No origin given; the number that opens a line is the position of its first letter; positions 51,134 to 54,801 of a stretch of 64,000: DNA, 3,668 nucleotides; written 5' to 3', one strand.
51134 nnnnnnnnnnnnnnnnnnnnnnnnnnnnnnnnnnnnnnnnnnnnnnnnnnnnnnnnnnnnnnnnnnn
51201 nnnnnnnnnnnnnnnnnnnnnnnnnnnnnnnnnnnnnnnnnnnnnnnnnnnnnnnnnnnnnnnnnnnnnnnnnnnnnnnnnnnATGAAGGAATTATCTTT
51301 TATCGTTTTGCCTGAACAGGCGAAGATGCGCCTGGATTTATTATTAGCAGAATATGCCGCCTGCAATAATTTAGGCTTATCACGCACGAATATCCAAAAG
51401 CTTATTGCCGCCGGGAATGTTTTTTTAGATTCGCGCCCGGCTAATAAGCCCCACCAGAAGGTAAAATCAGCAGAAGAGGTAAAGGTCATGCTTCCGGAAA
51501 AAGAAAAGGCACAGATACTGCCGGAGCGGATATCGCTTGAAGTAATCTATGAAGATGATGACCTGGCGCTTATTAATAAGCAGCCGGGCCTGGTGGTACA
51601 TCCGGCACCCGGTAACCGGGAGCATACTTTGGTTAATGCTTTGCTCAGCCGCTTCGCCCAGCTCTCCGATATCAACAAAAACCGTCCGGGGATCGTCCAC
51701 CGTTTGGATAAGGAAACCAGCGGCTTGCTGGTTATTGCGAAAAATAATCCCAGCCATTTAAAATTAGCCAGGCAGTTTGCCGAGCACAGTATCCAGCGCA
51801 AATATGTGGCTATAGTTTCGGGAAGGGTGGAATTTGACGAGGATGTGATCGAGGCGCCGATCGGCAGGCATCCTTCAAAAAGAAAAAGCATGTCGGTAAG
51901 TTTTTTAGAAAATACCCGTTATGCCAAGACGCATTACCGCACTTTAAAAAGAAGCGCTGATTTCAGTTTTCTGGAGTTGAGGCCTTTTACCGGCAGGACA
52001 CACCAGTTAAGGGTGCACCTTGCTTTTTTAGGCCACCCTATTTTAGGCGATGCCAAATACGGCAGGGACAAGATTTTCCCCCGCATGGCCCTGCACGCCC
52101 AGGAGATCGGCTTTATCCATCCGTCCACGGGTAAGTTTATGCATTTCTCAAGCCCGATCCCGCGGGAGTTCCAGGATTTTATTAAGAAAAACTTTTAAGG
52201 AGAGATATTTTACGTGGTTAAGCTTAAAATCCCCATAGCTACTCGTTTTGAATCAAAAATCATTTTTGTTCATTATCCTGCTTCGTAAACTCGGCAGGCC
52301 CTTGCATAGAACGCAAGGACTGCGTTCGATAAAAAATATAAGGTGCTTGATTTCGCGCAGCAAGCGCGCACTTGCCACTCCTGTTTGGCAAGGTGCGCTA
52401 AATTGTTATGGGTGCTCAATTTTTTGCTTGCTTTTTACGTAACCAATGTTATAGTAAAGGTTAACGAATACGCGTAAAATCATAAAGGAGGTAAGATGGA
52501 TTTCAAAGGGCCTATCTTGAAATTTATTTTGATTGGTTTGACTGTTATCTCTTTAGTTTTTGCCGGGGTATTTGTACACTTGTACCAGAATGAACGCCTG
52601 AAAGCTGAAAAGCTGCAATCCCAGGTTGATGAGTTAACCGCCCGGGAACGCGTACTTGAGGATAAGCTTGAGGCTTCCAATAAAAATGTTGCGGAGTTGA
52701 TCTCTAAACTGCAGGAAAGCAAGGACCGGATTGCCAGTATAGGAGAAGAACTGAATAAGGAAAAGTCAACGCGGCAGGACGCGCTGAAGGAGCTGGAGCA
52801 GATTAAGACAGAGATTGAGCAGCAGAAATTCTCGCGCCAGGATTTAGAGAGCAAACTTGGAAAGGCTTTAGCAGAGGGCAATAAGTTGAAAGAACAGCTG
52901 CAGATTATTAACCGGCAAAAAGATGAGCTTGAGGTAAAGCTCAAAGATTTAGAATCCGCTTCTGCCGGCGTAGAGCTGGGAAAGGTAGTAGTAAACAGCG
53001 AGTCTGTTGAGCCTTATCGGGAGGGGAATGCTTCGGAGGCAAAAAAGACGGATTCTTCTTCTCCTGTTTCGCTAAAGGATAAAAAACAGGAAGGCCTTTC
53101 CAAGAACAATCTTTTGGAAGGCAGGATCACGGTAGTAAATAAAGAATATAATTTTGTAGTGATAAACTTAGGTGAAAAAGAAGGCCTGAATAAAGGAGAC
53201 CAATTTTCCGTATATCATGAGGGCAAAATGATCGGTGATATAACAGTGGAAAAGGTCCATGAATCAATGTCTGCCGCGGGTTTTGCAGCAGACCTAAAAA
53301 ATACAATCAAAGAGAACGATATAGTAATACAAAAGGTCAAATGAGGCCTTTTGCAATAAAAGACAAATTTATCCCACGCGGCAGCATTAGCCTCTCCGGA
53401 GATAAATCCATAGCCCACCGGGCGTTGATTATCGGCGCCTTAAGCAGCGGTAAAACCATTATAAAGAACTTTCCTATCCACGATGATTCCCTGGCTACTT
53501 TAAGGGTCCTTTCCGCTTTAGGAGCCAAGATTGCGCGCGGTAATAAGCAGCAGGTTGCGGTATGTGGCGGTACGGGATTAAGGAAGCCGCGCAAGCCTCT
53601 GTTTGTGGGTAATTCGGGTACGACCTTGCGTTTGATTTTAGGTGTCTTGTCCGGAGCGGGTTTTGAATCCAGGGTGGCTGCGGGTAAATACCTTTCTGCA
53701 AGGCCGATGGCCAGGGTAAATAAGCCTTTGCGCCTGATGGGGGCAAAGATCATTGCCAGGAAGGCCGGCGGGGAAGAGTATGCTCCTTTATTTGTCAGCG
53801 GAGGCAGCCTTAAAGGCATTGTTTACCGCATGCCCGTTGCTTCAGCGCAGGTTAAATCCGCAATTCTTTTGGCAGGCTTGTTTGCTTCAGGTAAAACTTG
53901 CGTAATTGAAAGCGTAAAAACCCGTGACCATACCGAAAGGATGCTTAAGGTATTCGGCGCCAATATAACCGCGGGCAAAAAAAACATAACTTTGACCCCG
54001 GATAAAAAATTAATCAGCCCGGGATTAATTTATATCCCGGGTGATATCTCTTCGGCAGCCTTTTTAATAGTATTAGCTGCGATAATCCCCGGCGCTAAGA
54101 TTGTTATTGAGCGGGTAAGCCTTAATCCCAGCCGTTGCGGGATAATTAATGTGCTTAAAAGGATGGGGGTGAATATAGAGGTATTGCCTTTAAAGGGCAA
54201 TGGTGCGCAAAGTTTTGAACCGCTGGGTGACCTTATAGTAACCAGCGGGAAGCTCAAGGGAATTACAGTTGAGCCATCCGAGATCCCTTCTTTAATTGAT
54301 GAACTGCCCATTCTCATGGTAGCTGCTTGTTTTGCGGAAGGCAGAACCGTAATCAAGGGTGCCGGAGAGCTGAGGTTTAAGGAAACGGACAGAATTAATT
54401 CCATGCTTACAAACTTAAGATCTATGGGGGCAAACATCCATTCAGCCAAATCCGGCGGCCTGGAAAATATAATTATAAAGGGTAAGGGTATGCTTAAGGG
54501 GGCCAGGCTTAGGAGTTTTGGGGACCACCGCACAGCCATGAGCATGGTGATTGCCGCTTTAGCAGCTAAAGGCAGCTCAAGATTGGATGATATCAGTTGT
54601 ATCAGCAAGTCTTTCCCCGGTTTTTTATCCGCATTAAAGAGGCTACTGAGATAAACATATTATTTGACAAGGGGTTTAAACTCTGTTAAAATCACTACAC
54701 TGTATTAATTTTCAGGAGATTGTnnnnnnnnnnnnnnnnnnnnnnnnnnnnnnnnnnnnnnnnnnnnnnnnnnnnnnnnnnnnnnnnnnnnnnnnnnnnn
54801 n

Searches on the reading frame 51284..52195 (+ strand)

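Call 22: search_protein_families(library=pfam, proteins=[window:51284-52195:+])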
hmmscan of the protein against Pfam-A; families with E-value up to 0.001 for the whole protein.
window:51284-52195:+ (304 aa): 2 families
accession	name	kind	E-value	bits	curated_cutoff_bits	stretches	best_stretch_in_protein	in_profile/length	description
PF00849.27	PseudoU_synth_2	-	7.4e-32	111.1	26.8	1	94-247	2-151/152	RNA pseudouridylate synthase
PF01479.30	S4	-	7.1e-05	22.9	22.8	1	29-66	11-48/48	S4 domain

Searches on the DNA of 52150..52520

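Call 26: search_rna_families(source=window, start=52150, end=52520, threshold=evalue, max_evalue=10)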
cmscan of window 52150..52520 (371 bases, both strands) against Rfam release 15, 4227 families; matches with E-value up to 10: 3.
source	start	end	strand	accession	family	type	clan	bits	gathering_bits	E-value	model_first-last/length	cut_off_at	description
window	52353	52479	-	RF00428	SNORA38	Gene; snRNA; snoRNA; HACA-box;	-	16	60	0.7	1-131/131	no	Small nucleolar RNA SNORA38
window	52412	52459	-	RF01343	CRISPR-DR33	Gene; CRISPR;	-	15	39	2.7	1-37/37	no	CRISPR RNA direct repeat element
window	52458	52498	+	RF03084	DUF2815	Gene; sRNA;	-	14.1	41.2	8.7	1-62/62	no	DUF2815 RNA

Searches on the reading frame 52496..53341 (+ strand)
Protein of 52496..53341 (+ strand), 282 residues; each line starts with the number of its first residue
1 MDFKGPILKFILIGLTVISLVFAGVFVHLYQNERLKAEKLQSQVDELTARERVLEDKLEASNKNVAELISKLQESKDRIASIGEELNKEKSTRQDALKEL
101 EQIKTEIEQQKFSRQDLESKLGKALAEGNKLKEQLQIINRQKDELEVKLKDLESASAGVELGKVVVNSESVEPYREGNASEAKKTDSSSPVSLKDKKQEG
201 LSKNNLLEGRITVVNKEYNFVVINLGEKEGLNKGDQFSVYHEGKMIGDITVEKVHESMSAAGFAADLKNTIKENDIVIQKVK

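Call 22: search_protein_families(library=pfam, proteins=[window:52496-53341:+])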
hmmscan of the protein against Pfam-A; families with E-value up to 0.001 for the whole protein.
window:52496-53341:+ (282 aa): 1 family
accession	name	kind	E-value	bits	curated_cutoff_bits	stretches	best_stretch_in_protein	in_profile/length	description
PF16538.11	FlgT_C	-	3.6e-07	31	27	1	221-246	4-29/77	Flagellar assembly protein T, C-terminal domain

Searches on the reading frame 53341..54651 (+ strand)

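Call 22: search_protein_families(library=pfam, proteins=[window:53341-54651:+])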
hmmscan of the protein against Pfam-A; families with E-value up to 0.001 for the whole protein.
window:53341-54651:+ (437 aa): 1 family
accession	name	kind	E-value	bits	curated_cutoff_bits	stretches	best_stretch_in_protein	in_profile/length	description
PF00275.25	EPSP_synthase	-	1.5e-103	347.2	22.8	1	14-431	9-416/417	EPSP synthase (3-phosphoshikimate 1-carboxyvinyltransferase)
